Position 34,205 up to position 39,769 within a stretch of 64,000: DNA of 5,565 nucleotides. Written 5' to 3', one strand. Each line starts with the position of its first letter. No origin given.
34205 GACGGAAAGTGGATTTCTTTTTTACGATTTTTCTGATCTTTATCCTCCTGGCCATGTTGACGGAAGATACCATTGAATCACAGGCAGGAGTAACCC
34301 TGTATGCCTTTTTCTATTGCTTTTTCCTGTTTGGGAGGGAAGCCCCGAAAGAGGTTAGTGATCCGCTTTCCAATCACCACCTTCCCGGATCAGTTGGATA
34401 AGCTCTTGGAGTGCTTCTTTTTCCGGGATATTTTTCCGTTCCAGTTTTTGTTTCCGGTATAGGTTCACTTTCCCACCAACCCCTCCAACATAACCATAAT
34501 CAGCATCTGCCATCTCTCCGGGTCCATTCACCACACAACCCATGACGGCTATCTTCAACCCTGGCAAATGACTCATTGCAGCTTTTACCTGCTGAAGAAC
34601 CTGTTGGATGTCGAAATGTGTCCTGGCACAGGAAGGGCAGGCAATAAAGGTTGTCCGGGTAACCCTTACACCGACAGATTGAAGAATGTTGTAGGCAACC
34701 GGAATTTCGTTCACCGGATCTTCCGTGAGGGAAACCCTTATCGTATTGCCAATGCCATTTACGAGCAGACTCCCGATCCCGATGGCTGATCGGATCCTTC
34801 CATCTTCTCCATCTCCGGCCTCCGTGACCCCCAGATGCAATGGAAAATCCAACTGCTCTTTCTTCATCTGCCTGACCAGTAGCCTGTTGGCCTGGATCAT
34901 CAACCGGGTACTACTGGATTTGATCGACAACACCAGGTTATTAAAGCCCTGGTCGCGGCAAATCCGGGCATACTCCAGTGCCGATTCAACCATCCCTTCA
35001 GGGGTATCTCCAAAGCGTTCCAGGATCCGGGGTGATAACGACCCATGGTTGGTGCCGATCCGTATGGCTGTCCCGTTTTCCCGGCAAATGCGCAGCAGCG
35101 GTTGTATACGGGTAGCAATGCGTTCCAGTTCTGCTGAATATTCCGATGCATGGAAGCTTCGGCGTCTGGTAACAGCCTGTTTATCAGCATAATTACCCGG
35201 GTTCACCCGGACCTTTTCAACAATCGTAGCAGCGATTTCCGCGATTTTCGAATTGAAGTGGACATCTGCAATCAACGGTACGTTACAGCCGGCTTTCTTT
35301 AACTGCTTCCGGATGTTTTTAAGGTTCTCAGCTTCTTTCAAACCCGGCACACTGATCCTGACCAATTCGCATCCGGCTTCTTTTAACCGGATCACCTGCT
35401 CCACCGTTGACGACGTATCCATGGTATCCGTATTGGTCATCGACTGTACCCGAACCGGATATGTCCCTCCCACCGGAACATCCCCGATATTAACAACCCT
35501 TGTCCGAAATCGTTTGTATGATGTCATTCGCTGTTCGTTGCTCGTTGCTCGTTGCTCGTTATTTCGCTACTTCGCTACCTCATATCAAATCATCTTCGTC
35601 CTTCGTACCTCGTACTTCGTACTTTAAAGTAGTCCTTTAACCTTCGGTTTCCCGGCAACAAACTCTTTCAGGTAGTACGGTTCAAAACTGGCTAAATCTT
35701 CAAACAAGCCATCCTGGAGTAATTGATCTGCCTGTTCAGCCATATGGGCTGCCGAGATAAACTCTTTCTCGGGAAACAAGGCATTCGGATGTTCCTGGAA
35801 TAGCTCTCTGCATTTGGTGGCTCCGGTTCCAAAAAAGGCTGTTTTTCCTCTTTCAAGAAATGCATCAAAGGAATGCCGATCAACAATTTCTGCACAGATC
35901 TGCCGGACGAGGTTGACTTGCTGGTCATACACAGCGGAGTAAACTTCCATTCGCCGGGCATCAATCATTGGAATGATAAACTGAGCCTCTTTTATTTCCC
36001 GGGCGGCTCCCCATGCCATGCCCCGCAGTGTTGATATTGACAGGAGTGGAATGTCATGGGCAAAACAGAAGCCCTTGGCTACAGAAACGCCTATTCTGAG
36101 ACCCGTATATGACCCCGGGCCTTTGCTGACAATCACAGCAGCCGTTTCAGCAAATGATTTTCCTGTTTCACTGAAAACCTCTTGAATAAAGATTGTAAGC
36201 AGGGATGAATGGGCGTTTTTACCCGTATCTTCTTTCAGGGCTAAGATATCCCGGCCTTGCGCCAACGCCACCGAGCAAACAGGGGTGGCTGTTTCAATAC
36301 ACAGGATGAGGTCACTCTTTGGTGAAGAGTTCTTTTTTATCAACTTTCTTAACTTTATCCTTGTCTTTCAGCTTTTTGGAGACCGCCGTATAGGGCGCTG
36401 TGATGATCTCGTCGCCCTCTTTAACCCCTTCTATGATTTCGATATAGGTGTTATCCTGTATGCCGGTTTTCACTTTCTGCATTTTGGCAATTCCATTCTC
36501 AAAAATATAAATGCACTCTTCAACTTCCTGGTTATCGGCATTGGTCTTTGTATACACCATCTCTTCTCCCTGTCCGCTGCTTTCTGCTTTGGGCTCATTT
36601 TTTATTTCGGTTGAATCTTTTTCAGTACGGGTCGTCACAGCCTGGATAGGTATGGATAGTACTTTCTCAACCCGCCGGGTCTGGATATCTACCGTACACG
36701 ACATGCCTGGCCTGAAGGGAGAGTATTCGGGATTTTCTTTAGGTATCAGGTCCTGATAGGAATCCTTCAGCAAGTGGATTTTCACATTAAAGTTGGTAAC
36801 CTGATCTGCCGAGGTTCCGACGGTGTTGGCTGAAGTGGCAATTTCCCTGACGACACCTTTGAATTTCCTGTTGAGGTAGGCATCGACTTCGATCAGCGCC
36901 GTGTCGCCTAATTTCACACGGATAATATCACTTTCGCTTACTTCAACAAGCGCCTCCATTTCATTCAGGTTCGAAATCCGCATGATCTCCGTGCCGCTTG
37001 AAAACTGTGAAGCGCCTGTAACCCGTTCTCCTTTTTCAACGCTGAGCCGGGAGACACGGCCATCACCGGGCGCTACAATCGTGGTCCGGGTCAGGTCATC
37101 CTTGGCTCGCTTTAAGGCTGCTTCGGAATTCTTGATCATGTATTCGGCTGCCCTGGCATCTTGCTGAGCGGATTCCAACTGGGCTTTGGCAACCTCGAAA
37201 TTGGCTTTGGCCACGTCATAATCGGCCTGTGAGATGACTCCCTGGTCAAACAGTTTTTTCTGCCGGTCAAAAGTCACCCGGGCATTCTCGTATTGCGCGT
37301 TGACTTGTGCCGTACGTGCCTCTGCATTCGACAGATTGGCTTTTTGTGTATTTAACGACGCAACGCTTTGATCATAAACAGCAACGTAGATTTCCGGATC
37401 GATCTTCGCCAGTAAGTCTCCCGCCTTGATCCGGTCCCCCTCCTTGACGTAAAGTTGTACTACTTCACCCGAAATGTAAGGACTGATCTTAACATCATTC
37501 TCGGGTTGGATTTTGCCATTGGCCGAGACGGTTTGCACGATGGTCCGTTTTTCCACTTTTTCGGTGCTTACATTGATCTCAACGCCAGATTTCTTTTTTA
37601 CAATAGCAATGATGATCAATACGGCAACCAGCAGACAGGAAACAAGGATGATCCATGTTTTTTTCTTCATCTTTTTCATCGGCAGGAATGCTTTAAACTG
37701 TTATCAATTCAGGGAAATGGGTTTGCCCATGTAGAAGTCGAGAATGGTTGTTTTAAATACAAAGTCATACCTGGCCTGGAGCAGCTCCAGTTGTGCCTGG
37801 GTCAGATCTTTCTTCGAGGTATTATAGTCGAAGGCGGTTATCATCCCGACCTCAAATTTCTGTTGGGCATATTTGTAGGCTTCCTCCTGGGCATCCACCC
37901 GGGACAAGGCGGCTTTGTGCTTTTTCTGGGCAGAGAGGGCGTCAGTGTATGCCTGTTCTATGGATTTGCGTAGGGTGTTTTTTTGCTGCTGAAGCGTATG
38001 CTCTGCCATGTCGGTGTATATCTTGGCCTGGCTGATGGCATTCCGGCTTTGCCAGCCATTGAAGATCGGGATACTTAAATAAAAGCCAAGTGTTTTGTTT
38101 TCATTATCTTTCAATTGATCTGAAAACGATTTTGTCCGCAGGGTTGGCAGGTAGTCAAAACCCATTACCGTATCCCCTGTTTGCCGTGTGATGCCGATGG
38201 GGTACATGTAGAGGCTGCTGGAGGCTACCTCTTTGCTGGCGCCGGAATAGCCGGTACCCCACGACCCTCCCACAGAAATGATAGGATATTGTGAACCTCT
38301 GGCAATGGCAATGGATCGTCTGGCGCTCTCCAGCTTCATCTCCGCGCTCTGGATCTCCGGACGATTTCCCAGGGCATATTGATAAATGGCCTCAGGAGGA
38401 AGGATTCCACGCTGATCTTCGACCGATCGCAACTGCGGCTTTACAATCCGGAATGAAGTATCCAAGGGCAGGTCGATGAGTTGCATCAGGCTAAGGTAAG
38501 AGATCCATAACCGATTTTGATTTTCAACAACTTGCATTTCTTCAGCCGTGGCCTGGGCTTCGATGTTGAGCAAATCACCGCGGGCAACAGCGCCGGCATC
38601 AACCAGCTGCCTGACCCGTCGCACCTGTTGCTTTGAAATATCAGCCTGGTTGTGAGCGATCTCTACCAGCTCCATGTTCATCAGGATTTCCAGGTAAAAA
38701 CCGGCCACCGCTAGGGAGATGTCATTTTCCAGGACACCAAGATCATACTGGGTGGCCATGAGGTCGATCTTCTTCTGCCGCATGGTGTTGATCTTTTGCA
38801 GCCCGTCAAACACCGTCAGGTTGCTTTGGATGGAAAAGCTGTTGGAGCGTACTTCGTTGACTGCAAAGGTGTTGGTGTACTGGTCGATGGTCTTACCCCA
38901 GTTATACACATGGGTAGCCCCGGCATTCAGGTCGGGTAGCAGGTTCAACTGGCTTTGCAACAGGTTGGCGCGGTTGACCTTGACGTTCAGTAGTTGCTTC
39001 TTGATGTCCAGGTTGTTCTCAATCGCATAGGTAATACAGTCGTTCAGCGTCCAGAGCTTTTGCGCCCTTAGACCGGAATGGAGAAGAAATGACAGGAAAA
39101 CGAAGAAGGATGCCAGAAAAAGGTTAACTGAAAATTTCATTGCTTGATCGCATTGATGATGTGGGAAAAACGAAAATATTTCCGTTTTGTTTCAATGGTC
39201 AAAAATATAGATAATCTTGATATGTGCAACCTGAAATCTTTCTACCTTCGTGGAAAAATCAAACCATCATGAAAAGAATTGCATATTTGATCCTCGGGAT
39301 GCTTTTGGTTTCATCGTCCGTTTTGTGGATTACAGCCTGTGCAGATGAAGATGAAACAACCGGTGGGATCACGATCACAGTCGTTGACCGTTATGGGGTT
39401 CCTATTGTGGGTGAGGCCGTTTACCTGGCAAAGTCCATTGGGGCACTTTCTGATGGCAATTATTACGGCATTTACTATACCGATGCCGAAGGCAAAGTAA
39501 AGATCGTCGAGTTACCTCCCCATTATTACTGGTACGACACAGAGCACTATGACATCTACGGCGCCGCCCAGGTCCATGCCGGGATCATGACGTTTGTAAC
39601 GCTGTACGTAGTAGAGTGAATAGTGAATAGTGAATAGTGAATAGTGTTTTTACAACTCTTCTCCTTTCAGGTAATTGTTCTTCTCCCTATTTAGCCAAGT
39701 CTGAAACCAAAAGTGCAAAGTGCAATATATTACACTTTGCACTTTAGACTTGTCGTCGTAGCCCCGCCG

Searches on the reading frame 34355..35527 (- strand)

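Call 26: search_protein_families(library=pfam, proteins=[window:34355-35527:-], max_evalue=0.00001)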
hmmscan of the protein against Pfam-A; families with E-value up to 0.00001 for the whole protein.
window:34355-35527:- (390 aa): 1 family
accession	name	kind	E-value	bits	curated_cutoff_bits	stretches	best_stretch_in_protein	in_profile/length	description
PF04551.19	GcpE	-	3.3e-129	431.2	32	1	9-381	1-342/343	GcpE protein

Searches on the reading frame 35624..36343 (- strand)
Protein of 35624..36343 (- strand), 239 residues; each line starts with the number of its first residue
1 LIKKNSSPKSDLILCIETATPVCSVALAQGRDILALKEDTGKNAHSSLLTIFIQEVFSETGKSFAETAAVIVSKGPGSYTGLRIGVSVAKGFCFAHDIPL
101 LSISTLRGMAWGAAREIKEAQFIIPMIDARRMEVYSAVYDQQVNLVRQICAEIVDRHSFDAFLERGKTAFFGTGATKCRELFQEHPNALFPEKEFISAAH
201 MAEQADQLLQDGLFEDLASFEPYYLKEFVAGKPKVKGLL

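Call 26: search_protein_families(library=pfam, proteins=[window:35624-36343:-], max_evalue=0.00001)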
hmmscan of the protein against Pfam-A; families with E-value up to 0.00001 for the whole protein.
window:35624-36343:- (239 aa): 1 family
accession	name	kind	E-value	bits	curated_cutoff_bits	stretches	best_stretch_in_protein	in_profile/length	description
PF00814.31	TsaD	-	5.1e-25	89.1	24.8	1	43-224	27-212/264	tRNA N6-adenosine threonylcarbamoyltransferase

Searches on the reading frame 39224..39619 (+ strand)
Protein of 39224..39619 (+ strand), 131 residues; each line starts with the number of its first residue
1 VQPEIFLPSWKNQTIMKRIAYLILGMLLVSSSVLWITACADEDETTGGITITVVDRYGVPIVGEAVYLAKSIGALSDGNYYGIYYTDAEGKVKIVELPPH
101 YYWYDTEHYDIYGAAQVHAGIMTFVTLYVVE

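Call 3: search_protein_families(library=pfam, proteins=[window:39224-39619:+], max_evalue=0.1)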
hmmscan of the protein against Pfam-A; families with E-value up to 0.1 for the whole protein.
window:39224-39619:+ (131 aa): 2 families
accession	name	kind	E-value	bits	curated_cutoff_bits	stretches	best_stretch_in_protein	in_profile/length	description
PF02369.22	Big_1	-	0.003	18.1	34.9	1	45-94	17-64/93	Bacterial Ig-like domain (group 1)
PF13620.12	CarboxypepD_reg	-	0.042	14.6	32.3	1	49-104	2-52/82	Carboxypeptidase regulatory-like domain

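Call 4: search_protein_families(library=ncbifam, proteins=[window:39224-39619:+], max_evalue=0.1)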
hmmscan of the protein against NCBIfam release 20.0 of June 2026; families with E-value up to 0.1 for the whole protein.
window:39224-39619:+ (131 aa): 1 family
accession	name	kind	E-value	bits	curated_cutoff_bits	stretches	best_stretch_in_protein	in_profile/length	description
NF033880.1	Prli42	equivalog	0.095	12.5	27.5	0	12-31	3-22/31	stressosome-associated protein Prli42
